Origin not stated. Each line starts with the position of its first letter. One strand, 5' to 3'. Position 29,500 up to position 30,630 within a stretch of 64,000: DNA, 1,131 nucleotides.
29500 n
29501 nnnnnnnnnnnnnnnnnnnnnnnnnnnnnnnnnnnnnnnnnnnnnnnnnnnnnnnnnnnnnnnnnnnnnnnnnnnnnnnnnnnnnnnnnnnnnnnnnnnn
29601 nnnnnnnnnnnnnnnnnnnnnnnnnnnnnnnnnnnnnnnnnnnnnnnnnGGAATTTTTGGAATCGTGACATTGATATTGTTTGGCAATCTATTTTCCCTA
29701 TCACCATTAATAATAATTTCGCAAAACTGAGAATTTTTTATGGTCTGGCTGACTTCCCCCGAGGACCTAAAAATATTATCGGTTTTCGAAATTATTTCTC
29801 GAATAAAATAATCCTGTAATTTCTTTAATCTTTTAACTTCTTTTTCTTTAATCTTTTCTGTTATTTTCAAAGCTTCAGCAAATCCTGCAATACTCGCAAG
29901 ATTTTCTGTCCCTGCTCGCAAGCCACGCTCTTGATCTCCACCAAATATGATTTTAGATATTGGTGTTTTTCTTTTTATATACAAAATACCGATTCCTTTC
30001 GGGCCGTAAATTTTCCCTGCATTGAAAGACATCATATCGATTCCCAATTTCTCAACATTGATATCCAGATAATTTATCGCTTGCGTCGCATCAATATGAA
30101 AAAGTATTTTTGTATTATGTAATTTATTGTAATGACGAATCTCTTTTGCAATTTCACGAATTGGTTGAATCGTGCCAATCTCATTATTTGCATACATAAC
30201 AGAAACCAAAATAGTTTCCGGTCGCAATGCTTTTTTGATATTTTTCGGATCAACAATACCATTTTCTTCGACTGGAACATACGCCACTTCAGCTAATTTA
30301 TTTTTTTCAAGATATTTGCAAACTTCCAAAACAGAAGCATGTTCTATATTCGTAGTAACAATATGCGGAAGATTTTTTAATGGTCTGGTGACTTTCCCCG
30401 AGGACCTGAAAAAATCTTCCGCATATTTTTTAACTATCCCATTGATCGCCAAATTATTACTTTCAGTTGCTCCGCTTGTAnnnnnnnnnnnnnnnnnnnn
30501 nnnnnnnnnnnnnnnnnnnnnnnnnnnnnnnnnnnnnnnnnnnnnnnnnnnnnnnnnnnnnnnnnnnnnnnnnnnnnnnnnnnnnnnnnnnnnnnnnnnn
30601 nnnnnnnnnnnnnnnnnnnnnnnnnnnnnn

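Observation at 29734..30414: A ~40 bp DNA repeat inserted twice, in frame, in the NifS-like cysteine desulfurase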

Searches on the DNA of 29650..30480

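Call 33: search_rna_families(source=window, start=29650, end=30480, threshold=evalue, max_evalue=10, show_alignments=3)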
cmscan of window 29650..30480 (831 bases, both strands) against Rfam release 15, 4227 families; matches with E-value up to 10: 12.
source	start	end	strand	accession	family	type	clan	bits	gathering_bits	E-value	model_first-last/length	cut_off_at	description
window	30161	30282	+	RF00410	SNORA2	Gene; snRNA; snoRNA; HACA-box;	CL00021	22.1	70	0.27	1-137/137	no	Small nucleolar RNA SNORA2/SNORA34 family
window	29948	30047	-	RF01871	MALAT1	Gene; lncRNA;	-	20.1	70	5.5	1-95/95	no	Metastasis associated lung adenocarcinoma transcript 1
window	30356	30432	+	RF03926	MIR1435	Gene; miRNA;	-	19.6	94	4.1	1-186/186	no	MIR1435 microRNA precursor family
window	30361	30424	-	RF04127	MIR8007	Gene; miRNA;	-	19.2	195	0.42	1-226/226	no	MIR8007 microRNA precursor family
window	30350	30438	-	RF04174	MIR4208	Gene; miRNA;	-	18.1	140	6.7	1-191/191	no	MIR4208 microRNA precursor family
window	30289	30395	+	RF01216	snR87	Gene; snRNA; snoRNA; CD-box;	CL00046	17.5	37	4.7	1-109/109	no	Small nucleolar RNA snR87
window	30342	30442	-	RF04255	MIR8001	Gene; miRNA;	-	15.9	90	6.7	1-67/67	no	MIR8001 microRNA precursor family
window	30363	30424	-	RF04207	MIR5048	Gene; miRNA;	-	14.5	160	0.65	1-356/356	no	MIR5048 microRNA precursor family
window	30252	30421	+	RF02799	CssrB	Gene; sRNA;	-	14.1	76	3.3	1-180/180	no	Chromosome-encoded Shigella sRNA B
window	30002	30126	-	RF02111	IS009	Gene;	-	13.9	117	0.97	1-199/199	no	IS009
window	29849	29900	-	RF00026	U6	Gene; snRNA; splicing;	CL00009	12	44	6.2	1-51/105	no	U6 spliceosomal RNA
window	30231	30309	-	RF02111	IS009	Gene;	-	11.3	117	4.7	1-199/199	no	IS009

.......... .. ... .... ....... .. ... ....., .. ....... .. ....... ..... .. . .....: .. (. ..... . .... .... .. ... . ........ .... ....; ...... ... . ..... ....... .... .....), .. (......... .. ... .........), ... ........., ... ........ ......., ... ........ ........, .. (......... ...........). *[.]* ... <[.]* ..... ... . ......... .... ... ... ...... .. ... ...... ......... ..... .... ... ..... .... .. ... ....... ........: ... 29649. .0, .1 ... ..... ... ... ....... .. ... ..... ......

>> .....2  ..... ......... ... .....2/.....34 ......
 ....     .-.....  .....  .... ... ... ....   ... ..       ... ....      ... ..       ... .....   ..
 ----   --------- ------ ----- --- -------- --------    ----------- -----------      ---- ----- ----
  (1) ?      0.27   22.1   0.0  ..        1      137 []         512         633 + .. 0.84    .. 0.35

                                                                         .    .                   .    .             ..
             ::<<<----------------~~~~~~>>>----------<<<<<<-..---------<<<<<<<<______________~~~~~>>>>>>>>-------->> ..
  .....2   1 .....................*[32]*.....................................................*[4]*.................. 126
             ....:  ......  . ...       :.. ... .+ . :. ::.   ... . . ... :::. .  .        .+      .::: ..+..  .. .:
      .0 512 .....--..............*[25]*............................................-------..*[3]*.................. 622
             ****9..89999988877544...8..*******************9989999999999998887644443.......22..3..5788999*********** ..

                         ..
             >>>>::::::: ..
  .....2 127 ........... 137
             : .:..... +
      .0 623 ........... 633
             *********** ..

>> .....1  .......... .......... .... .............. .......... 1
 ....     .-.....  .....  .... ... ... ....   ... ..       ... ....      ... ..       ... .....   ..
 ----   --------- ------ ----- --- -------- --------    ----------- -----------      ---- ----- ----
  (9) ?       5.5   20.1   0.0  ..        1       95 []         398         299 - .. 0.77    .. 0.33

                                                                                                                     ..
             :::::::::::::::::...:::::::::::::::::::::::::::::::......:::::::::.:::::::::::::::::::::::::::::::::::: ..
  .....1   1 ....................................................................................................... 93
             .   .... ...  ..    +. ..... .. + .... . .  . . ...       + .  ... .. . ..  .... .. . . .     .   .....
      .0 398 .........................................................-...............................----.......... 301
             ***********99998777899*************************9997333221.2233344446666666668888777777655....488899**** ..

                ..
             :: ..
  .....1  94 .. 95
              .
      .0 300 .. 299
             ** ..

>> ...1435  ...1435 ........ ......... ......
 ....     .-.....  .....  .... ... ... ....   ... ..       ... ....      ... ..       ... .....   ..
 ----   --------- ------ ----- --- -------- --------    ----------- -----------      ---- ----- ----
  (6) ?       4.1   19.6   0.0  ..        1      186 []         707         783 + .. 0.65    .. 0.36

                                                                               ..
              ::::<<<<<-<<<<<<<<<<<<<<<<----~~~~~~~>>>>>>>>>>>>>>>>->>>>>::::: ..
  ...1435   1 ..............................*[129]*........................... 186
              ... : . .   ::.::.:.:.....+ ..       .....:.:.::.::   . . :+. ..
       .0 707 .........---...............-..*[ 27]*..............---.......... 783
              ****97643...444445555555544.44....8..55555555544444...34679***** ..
